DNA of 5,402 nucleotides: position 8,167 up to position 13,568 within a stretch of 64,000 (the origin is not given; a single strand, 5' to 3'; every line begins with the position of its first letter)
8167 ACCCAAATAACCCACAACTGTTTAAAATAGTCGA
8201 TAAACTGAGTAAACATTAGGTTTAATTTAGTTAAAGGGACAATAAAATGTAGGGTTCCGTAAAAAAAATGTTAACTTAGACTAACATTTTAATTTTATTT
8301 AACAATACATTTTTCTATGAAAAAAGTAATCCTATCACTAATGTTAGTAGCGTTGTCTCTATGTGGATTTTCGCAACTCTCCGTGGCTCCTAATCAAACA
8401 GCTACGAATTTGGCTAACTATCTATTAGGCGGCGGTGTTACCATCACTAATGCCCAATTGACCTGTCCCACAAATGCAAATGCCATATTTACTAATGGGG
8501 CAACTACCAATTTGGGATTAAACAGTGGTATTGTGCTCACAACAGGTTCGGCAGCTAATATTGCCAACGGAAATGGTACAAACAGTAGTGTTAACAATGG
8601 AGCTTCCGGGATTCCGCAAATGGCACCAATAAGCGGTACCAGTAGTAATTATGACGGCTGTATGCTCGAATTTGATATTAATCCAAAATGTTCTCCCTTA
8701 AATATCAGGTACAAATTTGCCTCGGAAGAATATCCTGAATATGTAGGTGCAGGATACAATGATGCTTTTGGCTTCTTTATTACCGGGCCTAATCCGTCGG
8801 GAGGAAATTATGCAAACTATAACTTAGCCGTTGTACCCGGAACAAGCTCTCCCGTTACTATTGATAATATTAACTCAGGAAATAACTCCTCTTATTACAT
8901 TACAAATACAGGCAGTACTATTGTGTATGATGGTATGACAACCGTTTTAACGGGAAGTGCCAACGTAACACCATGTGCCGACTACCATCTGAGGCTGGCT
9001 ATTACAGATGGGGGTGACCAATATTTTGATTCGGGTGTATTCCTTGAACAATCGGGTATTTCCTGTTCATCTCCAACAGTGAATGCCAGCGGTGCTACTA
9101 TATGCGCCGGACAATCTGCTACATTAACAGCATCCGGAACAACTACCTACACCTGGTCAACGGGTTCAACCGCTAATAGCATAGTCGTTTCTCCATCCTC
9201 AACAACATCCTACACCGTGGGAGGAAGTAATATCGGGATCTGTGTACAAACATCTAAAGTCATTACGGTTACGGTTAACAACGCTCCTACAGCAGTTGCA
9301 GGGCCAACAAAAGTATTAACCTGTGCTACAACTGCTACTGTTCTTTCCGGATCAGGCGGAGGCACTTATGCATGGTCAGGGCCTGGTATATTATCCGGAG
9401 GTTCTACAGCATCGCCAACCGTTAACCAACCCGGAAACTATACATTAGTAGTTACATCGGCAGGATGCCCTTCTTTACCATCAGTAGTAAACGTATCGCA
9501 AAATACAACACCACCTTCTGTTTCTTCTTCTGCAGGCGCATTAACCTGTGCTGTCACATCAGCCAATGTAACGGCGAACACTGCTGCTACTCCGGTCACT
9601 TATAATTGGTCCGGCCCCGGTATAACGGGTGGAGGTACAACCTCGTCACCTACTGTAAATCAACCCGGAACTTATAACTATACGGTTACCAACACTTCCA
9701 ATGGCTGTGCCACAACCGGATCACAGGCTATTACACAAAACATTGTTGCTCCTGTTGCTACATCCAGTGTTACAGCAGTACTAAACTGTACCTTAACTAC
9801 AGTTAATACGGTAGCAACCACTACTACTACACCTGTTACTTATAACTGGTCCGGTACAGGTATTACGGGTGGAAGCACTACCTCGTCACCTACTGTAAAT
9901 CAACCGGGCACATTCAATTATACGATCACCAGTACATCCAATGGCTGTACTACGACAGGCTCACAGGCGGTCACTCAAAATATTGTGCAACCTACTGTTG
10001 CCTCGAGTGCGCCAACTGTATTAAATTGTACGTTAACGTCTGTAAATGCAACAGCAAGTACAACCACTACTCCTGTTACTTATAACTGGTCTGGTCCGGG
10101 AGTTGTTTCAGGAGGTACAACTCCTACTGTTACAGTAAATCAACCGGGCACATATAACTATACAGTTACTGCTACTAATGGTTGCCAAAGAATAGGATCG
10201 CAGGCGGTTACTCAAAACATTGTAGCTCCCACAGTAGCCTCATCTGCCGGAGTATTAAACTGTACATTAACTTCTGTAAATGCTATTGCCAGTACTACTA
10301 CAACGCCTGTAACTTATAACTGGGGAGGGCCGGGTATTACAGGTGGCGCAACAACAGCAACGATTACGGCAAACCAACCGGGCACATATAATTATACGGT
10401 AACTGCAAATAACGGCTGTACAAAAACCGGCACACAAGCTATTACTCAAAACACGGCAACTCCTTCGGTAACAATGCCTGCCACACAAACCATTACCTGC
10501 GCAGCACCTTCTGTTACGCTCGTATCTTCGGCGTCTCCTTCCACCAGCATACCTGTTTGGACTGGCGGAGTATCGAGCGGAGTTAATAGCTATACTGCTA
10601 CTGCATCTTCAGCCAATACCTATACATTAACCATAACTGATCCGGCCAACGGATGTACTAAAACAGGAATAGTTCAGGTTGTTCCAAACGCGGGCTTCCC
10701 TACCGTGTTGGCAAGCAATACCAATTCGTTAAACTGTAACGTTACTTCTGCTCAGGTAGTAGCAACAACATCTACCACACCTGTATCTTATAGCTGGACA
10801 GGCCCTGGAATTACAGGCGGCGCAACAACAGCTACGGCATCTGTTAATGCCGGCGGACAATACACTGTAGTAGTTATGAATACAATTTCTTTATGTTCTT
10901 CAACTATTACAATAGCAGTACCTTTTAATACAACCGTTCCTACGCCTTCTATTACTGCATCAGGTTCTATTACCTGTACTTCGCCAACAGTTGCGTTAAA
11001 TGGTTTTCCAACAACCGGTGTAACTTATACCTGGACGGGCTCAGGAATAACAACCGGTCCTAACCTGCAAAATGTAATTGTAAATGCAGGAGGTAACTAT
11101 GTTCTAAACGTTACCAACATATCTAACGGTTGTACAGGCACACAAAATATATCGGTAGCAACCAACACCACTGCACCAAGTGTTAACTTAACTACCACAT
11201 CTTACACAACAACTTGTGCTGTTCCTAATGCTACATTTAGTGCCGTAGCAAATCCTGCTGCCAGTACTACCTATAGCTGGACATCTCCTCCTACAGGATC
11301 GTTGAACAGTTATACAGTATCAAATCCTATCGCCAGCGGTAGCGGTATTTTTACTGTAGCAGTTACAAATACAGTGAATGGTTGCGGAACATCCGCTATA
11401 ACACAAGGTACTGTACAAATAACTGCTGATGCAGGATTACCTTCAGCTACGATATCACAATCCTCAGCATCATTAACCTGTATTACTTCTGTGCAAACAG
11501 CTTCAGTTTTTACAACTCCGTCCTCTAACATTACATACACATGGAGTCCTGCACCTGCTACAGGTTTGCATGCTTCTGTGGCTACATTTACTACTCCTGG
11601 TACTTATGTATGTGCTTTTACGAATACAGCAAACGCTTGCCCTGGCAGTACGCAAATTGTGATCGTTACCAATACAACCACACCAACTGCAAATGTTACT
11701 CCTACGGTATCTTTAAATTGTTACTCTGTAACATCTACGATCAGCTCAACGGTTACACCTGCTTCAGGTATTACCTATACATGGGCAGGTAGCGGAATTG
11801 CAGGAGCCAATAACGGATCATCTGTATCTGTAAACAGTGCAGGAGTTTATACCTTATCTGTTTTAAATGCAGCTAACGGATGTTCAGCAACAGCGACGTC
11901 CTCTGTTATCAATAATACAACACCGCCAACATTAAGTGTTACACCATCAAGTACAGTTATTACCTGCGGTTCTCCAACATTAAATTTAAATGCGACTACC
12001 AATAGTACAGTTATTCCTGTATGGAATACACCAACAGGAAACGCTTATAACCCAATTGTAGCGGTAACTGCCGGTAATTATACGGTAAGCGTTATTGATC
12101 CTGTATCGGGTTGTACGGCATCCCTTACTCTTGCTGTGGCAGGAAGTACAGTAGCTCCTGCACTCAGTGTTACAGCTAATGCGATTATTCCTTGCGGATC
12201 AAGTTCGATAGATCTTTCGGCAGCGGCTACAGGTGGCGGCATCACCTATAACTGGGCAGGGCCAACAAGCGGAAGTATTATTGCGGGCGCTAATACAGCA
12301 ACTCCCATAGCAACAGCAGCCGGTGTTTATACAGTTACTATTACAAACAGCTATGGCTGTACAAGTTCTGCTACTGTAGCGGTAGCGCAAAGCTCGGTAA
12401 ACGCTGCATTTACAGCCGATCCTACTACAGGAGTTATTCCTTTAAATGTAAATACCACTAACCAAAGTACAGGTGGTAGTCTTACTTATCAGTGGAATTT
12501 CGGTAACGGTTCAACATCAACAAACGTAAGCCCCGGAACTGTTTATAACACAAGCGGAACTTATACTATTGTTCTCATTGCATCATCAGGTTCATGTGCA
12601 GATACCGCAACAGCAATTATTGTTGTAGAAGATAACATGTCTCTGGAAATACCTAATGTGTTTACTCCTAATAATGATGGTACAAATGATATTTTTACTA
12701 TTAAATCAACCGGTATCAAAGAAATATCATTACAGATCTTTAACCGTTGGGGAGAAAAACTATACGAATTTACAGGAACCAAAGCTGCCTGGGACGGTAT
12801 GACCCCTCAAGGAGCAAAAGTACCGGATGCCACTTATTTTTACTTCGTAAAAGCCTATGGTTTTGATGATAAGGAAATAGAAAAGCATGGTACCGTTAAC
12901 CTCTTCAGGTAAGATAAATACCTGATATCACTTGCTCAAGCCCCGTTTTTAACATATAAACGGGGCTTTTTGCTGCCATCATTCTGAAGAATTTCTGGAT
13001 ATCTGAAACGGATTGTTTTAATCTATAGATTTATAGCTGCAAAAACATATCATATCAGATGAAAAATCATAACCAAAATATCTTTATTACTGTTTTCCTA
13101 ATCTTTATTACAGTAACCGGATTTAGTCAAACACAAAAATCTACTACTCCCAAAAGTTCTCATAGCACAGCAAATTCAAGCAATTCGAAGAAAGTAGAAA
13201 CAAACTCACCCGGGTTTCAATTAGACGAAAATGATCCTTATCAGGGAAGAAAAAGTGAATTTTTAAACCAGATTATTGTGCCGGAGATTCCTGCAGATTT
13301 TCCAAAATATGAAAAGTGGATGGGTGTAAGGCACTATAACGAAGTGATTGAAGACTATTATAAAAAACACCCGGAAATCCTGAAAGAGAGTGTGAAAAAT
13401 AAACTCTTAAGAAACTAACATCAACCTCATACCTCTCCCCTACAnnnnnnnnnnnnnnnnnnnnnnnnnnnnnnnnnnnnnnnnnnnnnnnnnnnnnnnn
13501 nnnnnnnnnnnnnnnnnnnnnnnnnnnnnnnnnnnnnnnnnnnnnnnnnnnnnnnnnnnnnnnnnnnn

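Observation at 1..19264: Candidate dedicated lipid-linked glycosylation system for giant T9SS surface proteins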

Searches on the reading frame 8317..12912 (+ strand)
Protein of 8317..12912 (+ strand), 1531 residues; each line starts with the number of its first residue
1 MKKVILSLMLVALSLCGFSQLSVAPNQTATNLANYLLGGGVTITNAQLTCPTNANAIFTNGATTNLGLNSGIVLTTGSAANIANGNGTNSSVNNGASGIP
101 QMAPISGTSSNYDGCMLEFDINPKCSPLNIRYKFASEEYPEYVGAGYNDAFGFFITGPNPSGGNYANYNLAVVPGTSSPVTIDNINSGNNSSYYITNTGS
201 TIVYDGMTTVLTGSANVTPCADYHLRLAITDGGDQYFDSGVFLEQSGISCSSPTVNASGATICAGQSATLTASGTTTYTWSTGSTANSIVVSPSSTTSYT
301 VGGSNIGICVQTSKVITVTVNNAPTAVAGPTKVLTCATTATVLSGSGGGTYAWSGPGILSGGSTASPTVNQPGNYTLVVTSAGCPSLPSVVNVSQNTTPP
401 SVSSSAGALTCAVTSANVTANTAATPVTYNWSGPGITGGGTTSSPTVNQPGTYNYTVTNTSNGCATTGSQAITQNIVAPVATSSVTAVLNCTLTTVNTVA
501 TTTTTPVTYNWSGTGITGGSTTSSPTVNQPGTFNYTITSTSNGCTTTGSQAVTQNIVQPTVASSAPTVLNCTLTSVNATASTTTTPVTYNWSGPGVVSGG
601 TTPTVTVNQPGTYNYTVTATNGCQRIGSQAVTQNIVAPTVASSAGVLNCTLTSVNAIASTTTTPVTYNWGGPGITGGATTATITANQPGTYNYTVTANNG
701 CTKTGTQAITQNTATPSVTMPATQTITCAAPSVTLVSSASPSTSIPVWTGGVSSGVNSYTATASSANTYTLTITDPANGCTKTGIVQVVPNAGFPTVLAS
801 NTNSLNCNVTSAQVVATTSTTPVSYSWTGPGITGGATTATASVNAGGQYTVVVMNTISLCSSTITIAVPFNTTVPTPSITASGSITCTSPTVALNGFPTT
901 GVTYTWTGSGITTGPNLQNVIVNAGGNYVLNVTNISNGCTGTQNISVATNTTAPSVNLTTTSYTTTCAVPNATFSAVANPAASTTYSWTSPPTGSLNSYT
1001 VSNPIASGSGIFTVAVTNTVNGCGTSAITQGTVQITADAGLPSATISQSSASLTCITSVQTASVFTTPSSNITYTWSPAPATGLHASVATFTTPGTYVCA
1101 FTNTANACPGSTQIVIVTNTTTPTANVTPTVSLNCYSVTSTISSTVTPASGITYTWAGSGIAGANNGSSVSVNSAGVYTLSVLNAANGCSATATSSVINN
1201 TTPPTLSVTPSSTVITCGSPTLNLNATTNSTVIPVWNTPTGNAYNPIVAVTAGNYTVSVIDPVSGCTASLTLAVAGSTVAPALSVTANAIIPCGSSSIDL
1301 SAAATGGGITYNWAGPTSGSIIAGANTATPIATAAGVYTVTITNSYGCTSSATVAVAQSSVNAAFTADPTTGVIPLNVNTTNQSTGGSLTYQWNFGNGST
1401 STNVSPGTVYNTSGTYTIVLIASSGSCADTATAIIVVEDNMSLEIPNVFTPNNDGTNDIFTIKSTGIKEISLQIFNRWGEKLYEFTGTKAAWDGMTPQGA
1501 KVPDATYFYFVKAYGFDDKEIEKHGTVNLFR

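Call 6: search_protein_families(library=pfam, proteins=[window:8317-12912:+], max_evalue=0.01)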
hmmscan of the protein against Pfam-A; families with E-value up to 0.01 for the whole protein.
window:8317-12912:+ (1531 aa): 4 families
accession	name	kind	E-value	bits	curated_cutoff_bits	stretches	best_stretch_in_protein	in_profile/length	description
PF13585.12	CHU_C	-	4.9e-21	75.1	27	1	1444-1527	2-84/86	CHU_C Type IX secretion signal domain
PF18911.6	PKD_4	-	4.5e-10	39.9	27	1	1373-1435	19-81/85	PKD domain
PF00801.26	PKD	-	9.7e-06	25.9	23.5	1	1371-1433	8-76/80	PKD domain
PF19081.6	Ig_7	-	9e-05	23.1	27.3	1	1283-1357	3-79/84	Ig-like domain CHU_C associated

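Call 7: search_protein_families(library=ncbifam, proteins=[window:8317-12912:+], max_evalue=0.001)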
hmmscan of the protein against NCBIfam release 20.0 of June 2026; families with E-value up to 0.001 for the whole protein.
window:8317-12912:+ (1531 aa): 2 families
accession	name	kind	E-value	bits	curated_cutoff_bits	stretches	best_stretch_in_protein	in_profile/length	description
NF038133.1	choice_anch_L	domain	1.2e-63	214.5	27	1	31-246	2-217/219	choice-of-anchor L domain-containing protein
TIGR04131.1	Bac_Flav_CTERM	domain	3e-15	56.1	35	1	1444-1514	2-72/85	T9SS type B sorting domain-containing protein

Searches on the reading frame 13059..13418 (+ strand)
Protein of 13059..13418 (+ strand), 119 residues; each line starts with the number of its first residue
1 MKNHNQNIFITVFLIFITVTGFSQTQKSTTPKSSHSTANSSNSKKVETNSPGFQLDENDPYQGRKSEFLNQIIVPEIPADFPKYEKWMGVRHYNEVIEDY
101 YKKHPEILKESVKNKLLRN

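Call 31: search_protein_families(library=pfam, proteins=[window:13059-13418:+], max_evalue=1)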
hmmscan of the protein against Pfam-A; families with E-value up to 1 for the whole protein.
window:13059-13418:+ (119 aa): 3 families
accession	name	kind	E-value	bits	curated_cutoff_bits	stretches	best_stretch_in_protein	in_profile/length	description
PF18312.6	ScsC_N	-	0.038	14.2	25.8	1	95-112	7-24/34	Copper resistance protein ScsC N-terminal domain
PF25184.1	YxzE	-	0.049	15.1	40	1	8-43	6-41/65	YxzE-like putative bacteriocin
PF11807.13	UstYa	-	0.065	13.5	25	1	9-67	22-81/220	Mycotoxin biosynthesis protein UstYa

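Call 37: search_protein_families(library=ncbifam, proteins=[window:13059-13418:+], max_evalue=0.001)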
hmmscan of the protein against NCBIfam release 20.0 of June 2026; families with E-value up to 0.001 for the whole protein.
window:13059-13418:+ (119 aa): 0 families
